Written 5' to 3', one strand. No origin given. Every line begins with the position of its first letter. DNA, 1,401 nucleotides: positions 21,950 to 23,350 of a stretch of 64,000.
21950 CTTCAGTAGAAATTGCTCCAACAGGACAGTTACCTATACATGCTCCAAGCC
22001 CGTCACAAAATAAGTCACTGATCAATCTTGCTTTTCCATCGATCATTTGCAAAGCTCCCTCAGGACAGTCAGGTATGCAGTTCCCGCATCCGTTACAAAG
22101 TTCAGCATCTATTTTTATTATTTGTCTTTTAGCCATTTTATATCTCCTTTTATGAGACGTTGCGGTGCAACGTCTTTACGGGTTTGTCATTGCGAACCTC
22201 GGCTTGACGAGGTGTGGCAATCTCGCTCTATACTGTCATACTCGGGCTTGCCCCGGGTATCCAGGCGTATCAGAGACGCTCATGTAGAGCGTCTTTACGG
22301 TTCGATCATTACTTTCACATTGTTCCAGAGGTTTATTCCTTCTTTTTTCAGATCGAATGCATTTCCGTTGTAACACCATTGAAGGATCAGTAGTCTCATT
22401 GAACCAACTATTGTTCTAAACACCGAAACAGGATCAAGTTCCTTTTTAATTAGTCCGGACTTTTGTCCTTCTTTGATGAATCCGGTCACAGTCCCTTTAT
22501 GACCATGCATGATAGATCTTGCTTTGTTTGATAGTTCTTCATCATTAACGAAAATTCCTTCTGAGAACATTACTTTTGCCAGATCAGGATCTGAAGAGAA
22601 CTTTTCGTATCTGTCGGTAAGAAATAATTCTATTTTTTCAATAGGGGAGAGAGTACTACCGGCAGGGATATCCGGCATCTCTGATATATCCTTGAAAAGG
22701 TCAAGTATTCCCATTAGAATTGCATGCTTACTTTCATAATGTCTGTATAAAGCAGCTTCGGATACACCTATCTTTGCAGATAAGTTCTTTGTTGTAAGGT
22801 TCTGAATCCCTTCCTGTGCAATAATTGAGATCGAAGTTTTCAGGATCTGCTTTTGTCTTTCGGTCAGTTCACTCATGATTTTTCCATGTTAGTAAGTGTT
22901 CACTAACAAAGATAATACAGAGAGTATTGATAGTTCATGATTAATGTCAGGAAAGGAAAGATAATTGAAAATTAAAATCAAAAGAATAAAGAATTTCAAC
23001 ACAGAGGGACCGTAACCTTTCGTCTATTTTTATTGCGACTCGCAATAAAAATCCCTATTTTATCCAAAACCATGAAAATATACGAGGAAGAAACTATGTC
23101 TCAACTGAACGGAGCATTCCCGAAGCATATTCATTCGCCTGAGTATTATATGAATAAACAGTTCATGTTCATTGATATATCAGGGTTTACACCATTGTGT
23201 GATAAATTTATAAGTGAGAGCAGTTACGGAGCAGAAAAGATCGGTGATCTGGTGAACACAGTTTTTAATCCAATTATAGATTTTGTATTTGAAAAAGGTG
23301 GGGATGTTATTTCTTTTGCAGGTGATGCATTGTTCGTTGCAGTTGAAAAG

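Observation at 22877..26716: Second cyclase-cyclase-STAND-TPR paralog, divergently paired with a TetR regulator and carrying two palindromic sites in the shared control region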

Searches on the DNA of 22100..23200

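Call 71: search_rna_families(source=window, start=22100, end=23200, threshold=evalue, max_evalue=1)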
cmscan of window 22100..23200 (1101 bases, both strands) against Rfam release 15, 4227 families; matches with E-value up to 1: 1.
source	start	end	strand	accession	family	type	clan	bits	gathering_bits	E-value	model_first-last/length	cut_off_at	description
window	22158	22172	+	RF01990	SECIS_4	Cis-reg;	-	18.9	38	0.37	13-27/38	no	Selenocysteine insertion sequence 4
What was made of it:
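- There is no Rfam match (call 71).
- Tried and rejected: Only a chance SECIS_4 hit below threshold turned up (call 71).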

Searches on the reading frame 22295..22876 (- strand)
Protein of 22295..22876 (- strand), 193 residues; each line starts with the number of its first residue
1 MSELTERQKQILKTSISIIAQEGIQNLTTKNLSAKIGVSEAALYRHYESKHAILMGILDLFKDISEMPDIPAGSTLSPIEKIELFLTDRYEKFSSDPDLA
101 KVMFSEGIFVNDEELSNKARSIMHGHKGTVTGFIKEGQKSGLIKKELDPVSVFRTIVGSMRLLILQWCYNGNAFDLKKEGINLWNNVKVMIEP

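Call 6: search_protein_families(library=pfam, proteins=[window:22295-22876:-], max_evalue=0.01)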
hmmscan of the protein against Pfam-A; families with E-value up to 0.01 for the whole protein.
window:22295-22876:- (193 aa): 5 families
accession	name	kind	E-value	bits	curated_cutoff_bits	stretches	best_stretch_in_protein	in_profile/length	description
PF08359.16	TetR_C_4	-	2e-09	38.1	21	1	76-179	20-122/133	YsiA-like protein, C-terminal region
PF00440.29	TetR_N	-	2e-09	37.5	24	1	11-54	1-44/47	Bacterial regulatory proteins, tetR family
PF08361.16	TetR_C_2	-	0.00044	20.7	22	1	99-191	26-119/121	MAATS-type transcriptional repressor, C-terminal region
PF17938.6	TetR_C_29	-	0.0009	19.8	26.2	1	78-158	1-82/119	Tetracyclin repressor-like, C-terminal domain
PF17932.6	TetR_C_24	-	0.0028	18.3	26.4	1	76-161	2-85/114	Tetracyclin repressor-like, C-terminal domain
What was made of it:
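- Checked: TetR gene: 22295-22876 (-) has TetR_N and TetR_C_4 domains (call 6).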

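Call 26: find_homologous_proteins(query=window:22295-22876:-, max_evalue=1e-10)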
Query window:22295-22876:- (193 aa): 121 proteins with E <= 1e-10 among 242 candidates; the best 120 are listed.
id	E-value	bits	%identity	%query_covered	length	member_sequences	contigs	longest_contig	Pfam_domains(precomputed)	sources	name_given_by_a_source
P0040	1.1e-120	418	100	100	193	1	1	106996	PF00440.30,PF08359.17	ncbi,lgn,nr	ncbi:MAG: TetR/AcrR family transcriptional regulator [Candidatus Delongbacteria bacterium]|nr:TetR/A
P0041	2.1e-96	339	80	99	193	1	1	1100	PF00440.30,PF08359.17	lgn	-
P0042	8.2e-94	330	77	99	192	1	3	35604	PF00440.30,PF08359.17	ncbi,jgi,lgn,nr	ncbi:MAG: TetR/AcrR family transcriptional regulator [Candidatus Delongbacteria bacterium]|jgi:AcrR 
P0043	1.4e-93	330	75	100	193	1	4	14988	PF00440.30,PF08359.17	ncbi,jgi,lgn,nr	ncbi:MAG: TetR/AcrR family transcriptional regulator [Candidatus Delongbacteria bacterium]|jgi:AcrR 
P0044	7.3e-90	317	74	99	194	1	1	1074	PF08361.17,PF00440.30,PF08359.17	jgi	jgi:AcrR family transcriptional regulator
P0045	4.3e-75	269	68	99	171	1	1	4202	PF00440.30,PF08359.17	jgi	jgi:AcrR family transcriptional regulator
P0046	2.5e-73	264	60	99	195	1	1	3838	PF08361.17,PF00440.30,PF08359.17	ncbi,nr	ncbi:MAG: TetR/AcrR family transcriptional regulator [Candidatus Delongbacteria bacterium]|nr:TetR/A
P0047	3.7e-73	263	61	99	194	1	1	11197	PF08361.17,PF00440.30,PF08359.17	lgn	-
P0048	1.0e-71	258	60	99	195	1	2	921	PF08361.17,PF00440.30,PF08359.17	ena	-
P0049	3.1e-70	253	60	99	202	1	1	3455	PF08361.17,PF00440.30,PF08359.17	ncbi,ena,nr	ncbi:MAG: TetR/AcrR family transcriptional regulator [Candidatus Delongbacteria bacterium]|nr:TetR/A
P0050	5.0e-67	243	60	100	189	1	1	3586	PF00440.30,PF16859.11,PF08359.17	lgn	-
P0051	2.2e-66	241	59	100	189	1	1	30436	PF00440.30,PF08359.17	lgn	-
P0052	3.9e-66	240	59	99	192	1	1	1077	PF00440.30,PF08359.17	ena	-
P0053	4.6e-66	240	57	99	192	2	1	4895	PF00440.30,PF08359.17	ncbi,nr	ncbi:MAG: TetR family transcriptional regulator [Candidatus Delongbacteria bacterium]|nr:TetR family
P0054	3.2e-65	237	59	100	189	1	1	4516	PF00440.30,PF08359.17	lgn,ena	-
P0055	3.5e-65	237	58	100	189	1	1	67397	PF00440.30,PF08359.17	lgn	-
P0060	3.6e-61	224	55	99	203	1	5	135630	PF08361.17,PF00440.30,PF08359.17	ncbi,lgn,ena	-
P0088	6.8e-48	181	48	98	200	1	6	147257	PF00440.30,PF08359.17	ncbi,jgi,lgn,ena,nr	ncbi:MAG: TetR/AcrR family transcriptional regulator [Candidatus Cloacimonetes bacterium]|jgi:AcrR f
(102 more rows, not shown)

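Call 28: find_encoding_contigs(protein=P0042, flank=5000, max_places=3)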
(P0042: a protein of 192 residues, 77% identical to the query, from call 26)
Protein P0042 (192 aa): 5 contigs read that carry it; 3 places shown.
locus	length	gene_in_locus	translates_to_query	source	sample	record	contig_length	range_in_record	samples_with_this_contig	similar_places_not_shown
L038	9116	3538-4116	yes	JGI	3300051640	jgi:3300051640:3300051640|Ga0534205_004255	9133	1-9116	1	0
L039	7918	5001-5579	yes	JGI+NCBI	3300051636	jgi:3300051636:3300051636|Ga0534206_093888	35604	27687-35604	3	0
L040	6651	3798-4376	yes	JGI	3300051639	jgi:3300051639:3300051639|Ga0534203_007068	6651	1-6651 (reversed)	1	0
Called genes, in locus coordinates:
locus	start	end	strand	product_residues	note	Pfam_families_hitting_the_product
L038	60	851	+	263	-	PF00535:Glycos_transf_2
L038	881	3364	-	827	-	-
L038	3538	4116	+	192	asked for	PF00440:TetR_N, PF08359:TetR_C_4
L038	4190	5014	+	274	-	PF00037:Fer4 (weak), PF12837:Fer4_6 (weak), PF12838:Fer4_7 (faint), PF13237:Fer4_10, PF14697:Fer4_21 (faint), PF25160:LdpA_Fe-S-bd (faint), PF13187:Fer4_9 (weak), PF27217:AF_0155, +1 more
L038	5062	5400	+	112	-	PF07883:Cupin_2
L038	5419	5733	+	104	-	PF07883:Cupin_2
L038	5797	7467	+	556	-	PF03063:Prismane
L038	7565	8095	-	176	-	PF00560:LRR_1 (faint), PF12799:LRR_4, PF23598:LRR_14 (weak), PF13855:LRR_8 (weak), PF12799:LRR_4 (weak)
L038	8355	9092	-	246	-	-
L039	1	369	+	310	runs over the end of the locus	-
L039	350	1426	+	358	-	PF01757:Acyl_transf_3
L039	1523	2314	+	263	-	PF00535:Glycos_transf_2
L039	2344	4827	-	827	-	-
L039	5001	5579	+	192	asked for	PF00440:TetR_N, PF08359:TetR_C_4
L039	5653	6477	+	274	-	PF00037:Fer4 (weak), PF12837:Fer4_6 (weak), PF12838:Fer4_7 (faint), PF13237:Fer4_10, PF14697:Fer4_21 (faint), PF25160:LdpA_Fe-S-bd (faint), PF13187:Fer4_9 (weak), PF27217:AF_0155, +1 more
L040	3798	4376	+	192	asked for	PF00440:TetR_N, PF08359:TetR_C_4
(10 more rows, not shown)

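Call 29: find_encoding_contigs(protein=P0043, flank=5000, max_places=3)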
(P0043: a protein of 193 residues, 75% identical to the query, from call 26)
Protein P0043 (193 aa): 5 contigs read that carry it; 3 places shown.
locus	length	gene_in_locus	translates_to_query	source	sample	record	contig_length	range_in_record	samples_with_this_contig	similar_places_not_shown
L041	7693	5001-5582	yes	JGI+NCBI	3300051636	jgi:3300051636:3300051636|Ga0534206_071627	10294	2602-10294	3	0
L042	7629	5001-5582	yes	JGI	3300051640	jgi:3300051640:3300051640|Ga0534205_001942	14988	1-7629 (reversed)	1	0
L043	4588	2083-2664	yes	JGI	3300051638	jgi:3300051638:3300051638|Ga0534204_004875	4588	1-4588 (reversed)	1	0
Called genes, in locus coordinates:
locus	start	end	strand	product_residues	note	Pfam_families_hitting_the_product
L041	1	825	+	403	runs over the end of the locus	PF13439:Glyco_transf_4, PF00534:Glycos_transf_1, PF20706:GT4-conflict, PF13692:Glyco_trans_1_4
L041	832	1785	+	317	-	PF00535:Glycos_transf_2, PF10111:Glyco_tranf_2_2, PF13641:Glyco_tranf_2_3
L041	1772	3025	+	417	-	-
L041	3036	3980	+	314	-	-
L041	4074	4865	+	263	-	PF00535:Glycos_transf_2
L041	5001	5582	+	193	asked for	PF00440:TetR_N, PF08359:TetR_C_4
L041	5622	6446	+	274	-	PF00037:Fer4 (weak), PF12837:Fer4_6 (weak), PF12838:Fer4_7 (faint), PF13237:Fer4_10, PF14697:Fer4_21 (weak), PF25160:LdpA_Fe-S-bd (faint), PF13187:Fer4_9 (weak), PF27217:AF_0155, +1 more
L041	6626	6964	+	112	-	PF07883:Cupin_2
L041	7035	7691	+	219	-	?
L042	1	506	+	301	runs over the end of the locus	PF00535:Glycos_transf_2, PF10111:Glyco_tranf_2_2, PF13641:Glyco_tranf_2_3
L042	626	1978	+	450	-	PF03062:MBOAT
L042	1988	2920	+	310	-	-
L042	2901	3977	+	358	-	PF01757:Acyl_transf_3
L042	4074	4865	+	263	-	PF00535:Glycos_transf_2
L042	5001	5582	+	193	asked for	PF00440:TetR_N, PF08359:TetR_C_4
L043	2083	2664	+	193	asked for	PF00440:TetR_N, PF08359:TetR_C_4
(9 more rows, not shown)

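Call 30: find_encoding_contigs(protein=P0055, flank=5000, max_places=2)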
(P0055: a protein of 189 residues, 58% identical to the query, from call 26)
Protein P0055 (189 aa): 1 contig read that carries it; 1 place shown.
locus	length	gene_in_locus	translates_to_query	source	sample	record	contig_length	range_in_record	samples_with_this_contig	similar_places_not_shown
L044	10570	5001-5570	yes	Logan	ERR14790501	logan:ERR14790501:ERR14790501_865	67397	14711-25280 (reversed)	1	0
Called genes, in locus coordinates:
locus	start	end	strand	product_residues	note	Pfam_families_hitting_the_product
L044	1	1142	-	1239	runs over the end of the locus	PF00873:ACR_tran, PF03176:MMPL (faint), PF00873:ACR_tran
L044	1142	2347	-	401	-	PF25917:BSH_RND, PF25973:BSH_CzcB (weak), PF25984:BSH_YknX (faint), PF25954:Beta-barrel_RND_2, PF25989:YknX_C (weak)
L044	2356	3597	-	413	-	PF02321:OEP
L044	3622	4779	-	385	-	PF17170:DUF5128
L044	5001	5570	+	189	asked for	PF00440:TetR_N, PF08359:TetR_C_4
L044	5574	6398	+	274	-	PF00037:Fer4, PF12837:Fer4_6, PF13237:Fer4_10, PF14697:Fer4_21 (weak), PF25160:LdpA_Fe-S-bd (faint), PF12838:Fer4_7 (weak), PF13187:Fer4_9 (weak), PF27217:AF_0155, +1 more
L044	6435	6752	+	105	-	PF07883:Cupin_2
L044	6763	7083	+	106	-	-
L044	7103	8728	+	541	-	PF03063:Prismane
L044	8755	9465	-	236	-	-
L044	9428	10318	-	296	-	PF03781:FGE-sulfatase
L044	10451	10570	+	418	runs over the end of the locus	PF07690:MFS_1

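Call 52: find_encoding_contigs(protein=P0060, flank=4000, max_places=2)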
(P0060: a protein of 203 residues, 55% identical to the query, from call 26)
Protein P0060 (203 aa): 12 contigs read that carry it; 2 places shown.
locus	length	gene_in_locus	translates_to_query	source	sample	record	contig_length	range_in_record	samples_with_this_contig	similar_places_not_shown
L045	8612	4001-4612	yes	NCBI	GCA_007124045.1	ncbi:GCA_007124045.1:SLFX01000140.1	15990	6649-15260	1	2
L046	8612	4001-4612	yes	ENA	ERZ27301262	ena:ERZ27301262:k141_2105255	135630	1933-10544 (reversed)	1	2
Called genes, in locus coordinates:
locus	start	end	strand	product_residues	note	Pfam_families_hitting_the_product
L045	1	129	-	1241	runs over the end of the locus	PF00873:ACR_tran, PF03176:MMPL (faint), PF00873:ACR_tran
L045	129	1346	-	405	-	PF25917:BSH_RND, PF25973:BSH_CzcB (weak), PF25954:Beta-barrel_RND_2, PF25989:YknX_C, PF25975:CzcB_C (faint)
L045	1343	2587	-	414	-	PF02321:OEP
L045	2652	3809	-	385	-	PF17170:DUF5128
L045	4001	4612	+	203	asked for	PF08361:TetR_C_2 (faint), PF00440:TetR_N, PF08359:TetR_C_4 (weak)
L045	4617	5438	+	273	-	PF00037:Fer4 (faint), PF12837:Fer4_6, PF12838:Fer4_7 (faint), PF13237:Fer4_10 (weak), PF14697:Fer4_21, PF27217:AF_0155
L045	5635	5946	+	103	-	PF02311:AraC_binding (weak), PF07883:Cupin_2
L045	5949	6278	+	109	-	PF07883:Cupin_2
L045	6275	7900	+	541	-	PF03063:Prismane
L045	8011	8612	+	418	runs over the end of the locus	PF07690:MFS_1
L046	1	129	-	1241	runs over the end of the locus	PF00873:ACR_tran, PF03176:MMPL (faint), PF00873:ACR_tran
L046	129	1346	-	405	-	PF25917:BSH_RND, PF25973:BSH_CzcB (weak), PF25954:Beta-barrel_RND_2, PF25989:YknX_C, PF25975:CzcB_C (faint)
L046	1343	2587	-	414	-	PF02321:OEP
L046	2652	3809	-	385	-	PF17170:DUF5128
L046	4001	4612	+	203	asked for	PF08361:TetR_C_2 (faint), PF00440:TetR_N, PF08359:TetR_C_4 (weak)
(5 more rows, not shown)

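Call 53: find_encoding_contigs(protein=P0088, flank=4000, max_places=2)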
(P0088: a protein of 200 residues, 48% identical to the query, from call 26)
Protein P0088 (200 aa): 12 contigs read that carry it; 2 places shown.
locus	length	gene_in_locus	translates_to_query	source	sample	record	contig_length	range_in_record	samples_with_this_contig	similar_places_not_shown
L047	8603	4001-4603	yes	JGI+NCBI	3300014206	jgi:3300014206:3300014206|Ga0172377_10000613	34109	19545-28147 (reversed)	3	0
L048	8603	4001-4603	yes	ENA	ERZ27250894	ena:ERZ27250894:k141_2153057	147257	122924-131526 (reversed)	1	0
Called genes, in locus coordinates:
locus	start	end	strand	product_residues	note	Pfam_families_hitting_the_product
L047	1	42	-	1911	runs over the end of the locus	PF08126:Propeptide_C25, PF22544:HYDIN_VesB_CFA65-like_Ig (faint), PF01364:Peptidase_C25, PF04371:PAD_porph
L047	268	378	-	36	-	-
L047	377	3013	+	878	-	-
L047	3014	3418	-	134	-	-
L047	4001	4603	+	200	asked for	PF00440:TetR_N, PF08359:TetR_C_4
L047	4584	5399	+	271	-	PF00037:Fer4, PF12837:Fer4_6, PF12838:Fer4_7 (faint), PF13237:Fer4_10, PF14697:Fer4_21 (weak), PF13187:Fer4_9 (weak), PF13484:Fer4_16 (faint), PF27217:AF_0155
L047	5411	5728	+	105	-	PF07883:Cupin_2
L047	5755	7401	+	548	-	PF03063:Prismane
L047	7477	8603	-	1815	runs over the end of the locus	PF08126:Propeptide_C25, PF13620:CarboxypepD_reg (faint), PF01364:Peptidase_C25, PF18962:Por_Secre_tail (weak)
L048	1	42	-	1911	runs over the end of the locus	PF08126:Propeptide_C25, PF22544:HYDIN_VesB_CFA65-like_Ig (faint), PF01364:Peptidase_C25, PF04371:PAD_porph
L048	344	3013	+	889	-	-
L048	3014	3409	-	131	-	-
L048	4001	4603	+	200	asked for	PF00440:TetR_N, PF08359:TetR_C_4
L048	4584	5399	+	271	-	PF00037:Fer4, PF12837:Fer4_6, PF12838:Fer4_7 (faint), PF13237:Fer4_10, PF14697:Fer4_21 (weak), PF13187:Fer4_9 (weak), PF13484:Fer4_16 (faint), PF27217:AF_0155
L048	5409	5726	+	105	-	PF07883:Cupin_2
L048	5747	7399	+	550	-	PF03063:Prismane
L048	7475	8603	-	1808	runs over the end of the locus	PF08126:Propeptide_C25, PF13620:CarboxypepD_reg (faint), PF01364:Peptidase_C25, PF18962:Por_Secre_tail (weak)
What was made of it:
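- TetR identity there is 48-77% and the loci reach into Cloacimonetes (calls 28-30, 52, 53). The conserved partner of tetR is the downstream hcp block in all loci long enough to show it (calls 28-30, 52, 53).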

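Call 63: search_protein_families(library=ncbifam, proteins=[window:22295-22876:-], max_evalue=0.01)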
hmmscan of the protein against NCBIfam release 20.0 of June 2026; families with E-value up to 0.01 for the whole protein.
window:22295-22876:- (193 aa): 16 families
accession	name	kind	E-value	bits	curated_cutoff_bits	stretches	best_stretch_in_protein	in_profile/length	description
NF007015.0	PRK09480.1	equivalog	8.5e-15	54.8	120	1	4-138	8-143/197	nucleoid occlusion factor SlmA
NF053878.1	FATransRegFadRBac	equivalog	2.5e-13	50.2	200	1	6-179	3-176/190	fatty acid metabolism transcriptional regulator FadR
NF007430.0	PRK09975.1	equivalog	5.2e-10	38.8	274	1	7-192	13-202/220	acrEF/envCD operon transcriptional regulator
NF050111.1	TransRegSACE7040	equivalog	3e-09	37.1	250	1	6-58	1-53/186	SACE_7040 family transcriptional regulator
NF010319.1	PRK13756.1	equivalog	2.8e-07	30.6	265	1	8-55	4-51/199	tetracycline resistance transcriptional repressor TetR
NF041196.1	ScbR_bind_reg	equivalog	3.8e-07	30.5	150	1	8-160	8-158/191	ScbR family autoregulator-binding transcription factor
NF011584.0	PRK15008.1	equivalog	2.5e-06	27.5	230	1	6-140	18-155/212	HTH-type transcriptional regulator RutR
NF007949.0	PRK10668.1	equivalog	3.9e-06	26.5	271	1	5-187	10-198/216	multidrug efflux transporter transcriptional repressor AcrR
NF033703.1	transcr_KstR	equivalog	1.1e-05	25.1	280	1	5-109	6-111/185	cholesterol catabolism transcriptional regulator KstR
TIGR03613.1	RutR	equivalog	1.5e-05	25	368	1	6-139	8-144/202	pyrimidine utilization regulatory protein R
NF011572.0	PRK14996.1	equivalog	0.00014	21.8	144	1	6-145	8-144/192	TetR family transcriptional regulator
NF053731.1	TransRegFasRMycb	equivalog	0.00016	21.5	330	1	5-63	10-68/199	HTH-type transcriptional activator FasR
TIGR03384.1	betaine_BetI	equivalog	0.00041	20.1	201.3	1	6-55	8-57/189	choline-binding transcriptional repressor BetI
NF001978.0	PRK00767.1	equivalog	0.00071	19.4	118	1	7-55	10-58/197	transcriptional regulator BetI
TIGR03968.1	mycofact_TetR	equivalog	0.00074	19.1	224.9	1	7-57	10-60/190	mycofactocin system transcriptional regulator MftR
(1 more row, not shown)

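Call 76: find_encoding_contigs(protein=P0041, flank=3000, max_places=2)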
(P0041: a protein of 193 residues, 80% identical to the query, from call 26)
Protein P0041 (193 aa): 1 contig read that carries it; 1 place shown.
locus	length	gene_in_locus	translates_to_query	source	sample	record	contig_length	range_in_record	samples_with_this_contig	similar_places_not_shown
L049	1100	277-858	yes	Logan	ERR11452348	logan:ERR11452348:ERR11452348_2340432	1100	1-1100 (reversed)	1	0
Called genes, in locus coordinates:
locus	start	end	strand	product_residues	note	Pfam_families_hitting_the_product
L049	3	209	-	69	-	?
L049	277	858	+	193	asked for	PF00440:TetR_N, PF08359:TetR_C_4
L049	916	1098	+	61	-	?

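Call 77: find_encoding_contigs(protein=P0044, flank=3000, max_places=2)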
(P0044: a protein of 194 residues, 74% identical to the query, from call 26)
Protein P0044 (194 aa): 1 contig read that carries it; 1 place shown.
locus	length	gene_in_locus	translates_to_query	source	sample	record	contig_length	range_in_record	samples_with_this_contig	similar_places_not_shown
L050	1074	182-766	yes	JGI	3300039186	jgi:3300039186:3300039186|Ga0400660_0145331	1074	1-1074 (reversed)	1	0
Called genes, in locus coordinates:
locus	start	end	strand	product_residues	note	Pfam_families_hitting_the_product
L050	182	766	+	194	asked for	PF00440:TetR_N, PF08359:TetR_C_4, PF08361:TetR_C_2 (weak)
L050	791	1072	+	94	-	?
